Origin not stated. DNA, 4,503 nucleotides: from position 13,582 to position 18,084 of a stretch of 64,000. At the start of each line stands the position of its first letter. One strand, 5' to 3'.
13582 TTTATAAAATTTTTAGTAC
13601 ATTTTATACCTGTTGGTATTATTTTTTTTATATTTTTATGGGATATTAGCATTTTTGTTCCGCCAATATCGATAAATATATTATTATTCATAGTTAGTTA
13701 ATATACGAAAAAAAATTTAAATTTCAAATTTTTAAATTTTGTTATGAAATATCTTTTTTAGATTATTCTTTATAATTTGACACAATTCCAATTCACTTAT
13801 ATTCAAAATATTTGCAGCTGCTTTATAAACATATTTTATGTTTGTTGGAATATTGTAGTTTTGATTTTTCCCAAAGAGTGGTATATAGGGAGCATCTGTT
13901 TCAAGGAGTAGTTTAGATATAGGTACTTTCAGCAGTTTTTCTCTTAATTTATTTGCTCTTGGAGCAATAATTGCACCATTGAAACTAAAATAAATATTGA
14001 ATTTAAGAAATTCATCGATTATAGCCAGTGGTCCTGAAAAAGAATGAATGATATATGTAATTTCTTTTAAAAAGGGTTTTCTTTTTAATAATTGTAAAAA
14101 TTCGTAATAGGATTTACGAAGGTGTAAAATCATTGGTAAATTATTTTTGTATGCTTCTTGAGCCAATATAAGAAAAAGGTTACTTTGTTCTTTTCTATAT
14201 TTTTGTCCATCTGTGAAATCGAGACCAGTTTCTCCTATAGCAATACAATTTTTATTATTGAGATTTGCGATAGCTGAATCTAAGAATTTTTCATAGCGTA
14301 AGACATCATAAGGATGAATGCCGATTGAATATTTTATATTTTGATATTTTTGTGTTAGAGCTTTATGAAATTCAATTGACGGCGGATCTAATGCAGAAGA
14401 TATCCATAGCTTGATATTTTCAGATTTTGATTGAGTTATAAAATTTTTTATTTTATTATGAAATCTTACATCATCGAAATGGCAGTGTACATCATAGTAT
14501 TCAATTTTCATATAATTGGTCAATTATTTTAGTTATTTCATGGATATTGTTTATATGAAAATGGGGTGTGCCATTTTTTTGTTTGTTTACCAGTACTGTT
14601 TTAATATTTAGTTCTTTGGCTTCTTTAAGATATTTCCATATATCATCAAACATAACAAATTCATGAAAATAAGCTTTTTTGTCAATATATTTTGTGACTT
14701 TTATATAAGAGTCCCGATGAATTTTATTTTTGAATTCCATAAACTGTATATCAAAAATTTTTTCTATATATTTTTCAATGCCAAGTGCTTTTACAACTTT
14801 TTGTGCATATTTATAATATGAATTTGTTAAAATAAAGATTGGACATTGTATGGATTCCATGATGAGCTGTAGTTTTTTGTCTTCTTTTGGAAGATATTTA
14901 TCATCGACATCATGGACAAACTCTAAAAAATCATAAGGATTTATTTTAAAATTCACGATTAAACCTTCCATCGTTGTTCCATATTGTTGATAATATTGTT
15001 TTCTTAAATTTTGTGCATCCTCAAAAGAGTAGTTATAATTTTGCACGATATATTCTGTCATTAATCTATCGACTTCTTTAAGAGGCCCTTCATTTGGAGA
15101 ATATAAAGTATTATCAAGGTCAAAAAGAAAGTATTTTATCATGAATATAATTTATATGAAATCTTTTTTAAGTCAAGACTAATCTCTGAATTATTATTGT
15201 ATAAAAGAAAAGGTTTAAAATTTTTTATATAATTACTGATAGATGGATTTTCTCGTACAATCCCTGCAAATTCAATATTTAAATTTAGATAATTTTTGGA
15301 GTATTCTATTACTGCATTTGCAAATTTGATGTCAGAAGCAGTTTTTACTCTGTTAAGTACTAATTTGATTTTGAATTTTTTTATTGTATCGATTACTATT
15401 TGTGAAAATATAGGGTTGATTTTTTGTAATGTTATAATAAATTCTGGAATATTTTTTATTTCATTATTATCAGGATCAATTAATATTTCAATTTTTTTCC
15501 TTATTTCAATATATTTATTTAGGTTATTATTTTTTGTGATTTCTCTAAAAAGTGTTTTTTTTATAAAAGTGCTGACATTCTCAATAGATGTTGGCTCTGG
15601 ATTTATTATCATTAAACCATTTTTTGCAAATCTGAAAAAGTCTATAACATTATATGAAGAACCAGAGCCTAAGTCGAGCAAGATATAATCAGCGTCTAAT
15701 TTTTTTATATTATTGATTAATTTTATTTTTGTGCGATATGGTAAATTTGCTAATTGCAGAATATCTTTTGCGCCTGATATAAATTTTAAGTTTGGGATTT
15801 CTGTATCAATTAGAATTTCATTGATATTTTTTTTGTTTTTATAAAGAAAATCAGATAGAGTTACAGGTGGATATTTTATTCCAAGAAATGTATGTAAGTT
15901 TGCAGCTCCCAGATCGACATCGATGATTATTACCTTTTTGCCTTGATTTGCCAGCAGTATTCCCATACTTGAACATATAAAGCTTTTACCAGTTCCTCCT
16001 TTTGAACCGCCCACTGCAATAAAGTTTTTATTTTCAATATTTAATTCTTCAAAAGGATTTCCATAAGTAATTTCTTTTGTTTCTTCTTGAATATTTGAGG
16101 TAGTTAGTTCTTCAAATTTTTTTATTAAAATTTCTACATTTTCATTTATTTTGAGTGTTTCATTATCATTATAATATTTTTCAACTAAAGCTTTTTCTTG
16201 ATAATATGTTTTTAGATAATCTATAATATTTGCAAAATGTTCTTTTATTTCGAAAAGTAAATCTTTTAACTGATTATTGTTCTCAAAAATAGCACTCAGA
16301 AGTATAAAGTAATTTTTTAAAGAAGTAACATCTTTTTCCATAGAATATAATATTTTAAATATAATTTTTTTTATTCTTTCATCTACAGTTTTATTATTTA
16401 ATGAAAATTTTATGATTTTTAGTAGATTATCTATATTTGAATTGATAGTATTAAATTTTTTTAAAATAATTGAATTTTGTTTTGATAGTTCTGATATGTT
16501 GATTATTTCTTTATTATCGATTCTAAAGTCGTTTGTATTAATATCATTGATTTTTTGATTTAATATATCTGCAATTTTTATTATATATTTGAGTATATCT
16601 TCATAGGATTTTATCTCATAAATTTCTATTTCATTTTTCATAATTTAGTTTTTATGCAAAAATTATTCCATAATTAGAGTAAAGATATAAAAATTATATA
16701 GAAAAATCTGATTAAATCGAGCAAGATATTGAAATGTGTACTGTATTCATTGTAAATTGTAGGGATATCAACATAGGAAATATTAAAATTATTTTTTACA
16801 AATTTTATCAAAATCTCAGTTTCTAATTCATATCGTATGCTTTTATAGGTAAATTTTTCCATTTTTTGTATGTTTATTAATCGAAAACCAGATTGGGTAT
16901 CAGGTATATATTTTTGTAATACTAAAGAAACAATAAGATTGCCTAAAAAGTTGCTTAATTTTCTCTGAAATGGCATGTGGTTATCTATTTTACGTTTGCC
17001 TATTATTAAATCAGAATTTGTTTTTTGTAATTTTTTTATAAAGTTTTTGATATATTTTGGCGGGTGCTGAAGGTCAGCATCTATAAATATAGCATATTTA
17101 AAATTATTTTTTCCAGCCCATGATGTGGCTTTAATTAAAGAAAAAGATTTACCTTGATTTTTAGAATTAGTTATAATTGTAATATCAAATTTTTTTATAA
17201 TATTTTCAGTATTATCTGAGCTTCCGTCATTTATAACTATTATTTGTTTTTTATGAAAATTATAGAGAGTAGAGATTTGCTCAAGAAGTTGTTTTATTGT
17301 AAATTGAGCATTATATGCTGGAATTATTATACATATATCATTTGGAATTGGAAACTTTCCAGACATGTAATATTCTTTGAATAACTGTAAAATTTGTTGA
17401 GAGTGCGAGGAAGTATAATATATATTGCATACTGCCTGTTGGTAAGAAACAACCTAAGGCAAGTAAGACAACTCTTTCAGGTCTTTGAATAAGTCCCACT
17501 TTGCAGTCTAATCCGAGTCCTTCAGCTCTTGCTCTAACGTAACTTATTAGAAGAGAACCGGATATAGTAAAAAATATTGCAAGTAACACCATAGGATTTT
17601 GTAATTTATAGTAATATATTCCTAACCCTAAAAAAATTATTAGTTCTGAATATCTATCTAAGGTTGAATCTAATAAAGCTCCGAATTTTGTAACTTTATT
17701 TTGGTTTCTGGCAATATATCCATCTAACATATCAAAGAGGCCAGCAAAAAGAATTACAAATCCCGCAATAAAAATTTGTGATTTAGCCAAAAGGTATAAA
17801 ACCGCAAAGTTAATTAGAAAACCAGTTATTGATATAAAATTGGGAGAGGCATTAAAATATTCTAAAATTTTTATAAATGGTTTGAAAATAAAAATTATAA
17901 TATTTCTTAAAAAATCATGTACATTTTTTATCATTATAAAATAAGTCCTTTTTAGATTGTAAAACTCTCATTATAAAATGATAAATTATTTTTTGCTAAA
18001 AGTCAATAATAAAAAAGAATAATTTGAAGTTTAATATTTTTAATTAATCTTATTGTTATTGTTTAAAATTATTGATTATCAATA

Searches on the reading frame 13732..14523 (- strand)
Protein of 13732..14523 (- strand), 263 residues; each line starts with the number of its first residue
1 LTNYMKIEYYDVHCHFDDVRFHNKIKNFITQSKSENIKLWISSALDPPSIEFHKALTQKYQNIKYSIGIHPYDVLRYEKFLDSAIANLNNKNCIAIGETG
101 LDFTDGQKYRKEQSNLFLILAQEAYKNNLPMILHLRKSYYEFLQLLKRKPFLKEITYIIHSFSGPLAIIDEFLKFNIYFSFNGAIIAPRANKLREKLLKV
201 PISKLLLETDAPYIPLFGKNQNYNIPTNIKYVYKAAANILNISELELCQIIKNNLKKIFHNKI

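Call 41: search_protein_families(library=pfam, proteins=[window:13732-14523:-], max_evalue=0.00001)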
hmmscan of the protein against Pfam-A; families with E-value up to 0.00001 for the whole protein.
window:13732-14523:- (263 aa): 1 family
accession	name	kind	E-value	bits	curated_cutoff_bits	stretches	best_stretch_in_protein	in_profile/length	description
PF01026.27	TatD_DNase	-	6.3e-53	180.2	27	1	11-260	2-253/253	TatD related DNase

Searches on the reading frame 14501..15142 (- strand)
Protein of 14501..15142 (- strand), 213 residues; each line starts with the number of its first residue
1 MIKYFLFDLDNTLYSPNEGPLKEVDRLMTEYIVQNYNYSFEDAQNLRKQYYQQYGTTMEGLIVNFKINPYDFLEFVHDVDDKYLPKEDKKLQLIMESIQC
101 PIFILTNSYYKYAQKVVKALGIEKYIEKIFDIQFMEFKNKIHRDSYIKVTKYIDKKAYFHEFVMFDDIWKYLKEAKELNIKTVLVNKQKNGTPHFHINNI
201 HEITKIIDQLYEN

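Call 41: search_protein_families(library=pfam, proteins=[window:14501-15142:-], max_evalue=0.00001)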
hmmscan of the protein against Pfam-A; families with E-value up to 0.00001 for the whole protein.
window:14501-15142:- (213 aa): 2 families
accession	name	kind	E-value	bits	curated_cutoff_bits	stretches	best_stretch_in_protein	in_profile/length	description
PF00702.32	Hydrolase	-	4e-11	44.1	26.4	1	2-168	1-180/191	haloacid dehalogenase-like hydrolase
PF13419.12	HAD_2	-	8.2e-06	26.5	23.8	0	6-185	2-178/178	Haloacid dehalogenase-like hydrolase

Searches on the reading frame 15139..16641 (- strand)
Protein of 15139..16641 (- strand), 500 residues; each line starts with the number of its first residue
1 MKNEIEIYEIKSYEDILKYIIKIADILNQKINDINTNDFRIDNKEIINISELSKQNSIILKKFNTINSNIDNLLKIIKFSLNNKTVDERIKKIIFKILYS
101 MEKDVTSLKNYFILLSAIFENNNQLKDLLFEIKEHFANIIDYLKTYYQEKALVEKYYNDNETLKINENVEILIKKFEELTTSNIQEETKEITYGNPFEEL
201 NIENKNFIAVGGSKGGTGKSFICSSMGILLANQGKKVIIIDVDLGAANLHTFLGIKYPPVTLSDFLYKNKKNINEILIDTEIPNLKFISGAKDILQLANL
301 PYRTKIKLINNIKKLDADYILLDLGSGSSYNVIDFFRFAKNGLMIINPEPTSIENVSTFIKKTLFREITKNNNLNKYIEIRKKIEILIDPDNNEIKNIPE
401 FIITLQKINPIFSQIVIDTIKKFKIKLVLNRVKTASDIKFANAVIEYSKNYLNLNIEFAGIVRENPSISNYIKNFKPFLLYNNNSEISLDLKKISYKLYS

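Call 41: search_protein_families(library=pfam, proteins=[window:15139-16641:-], max_evalue=0.00001)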
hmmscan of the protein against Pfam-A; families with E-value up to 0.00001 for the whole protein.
window:15139-16641:- (500 aa): 3 families
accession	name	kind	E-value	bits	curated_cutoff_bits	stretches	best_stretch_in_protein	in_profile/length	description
PF01656.29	CbiA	-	1.4e-13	51.3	25.4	1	208-477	1-124/125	CobQ/CobB/MinD/ParA nucleotide binding domain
PF13614.12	AAA_31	-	1.4e-12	48.4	27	1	207-370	3-169/177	AAA domain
PF10609.15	ParA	-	4.1e-10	40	27.1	1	205-344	3-139/246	NUBPL iron-transfer P-loop NTPase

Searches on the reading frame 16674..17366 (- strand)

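Call 41: search_protein_families(library=pfam, proteins=[window:16674-17366:-], max_evalue=0.00001)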
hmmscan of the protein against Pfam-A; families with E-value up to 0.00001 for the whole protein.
window:16674-17366:- (230 aa): 1 family
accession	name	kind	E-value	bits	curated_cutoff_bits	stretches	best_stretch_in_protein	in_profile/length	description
PF00535.33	Glycos_transf_2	-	2.2e-27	96.5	23.3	1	12-166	1-161/168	Glycosyl transferase family 2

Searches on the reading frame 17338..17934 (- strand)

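Call 41: search_protein_families(library=pfam, proteins=[window:17338-17934:-], max_evalue=0.00001)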
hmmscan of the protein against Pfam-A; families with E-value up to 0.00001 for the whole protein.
window:17338-17934:- (198 aa): 1 family
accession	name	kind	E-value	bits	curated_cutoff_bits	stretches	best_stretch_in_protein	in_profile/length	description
PF01066.26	CDP-OH_P_transf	-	2.3e-20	74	22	1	30-178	3-147/152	CDP-alcohol phosphatidyltransferase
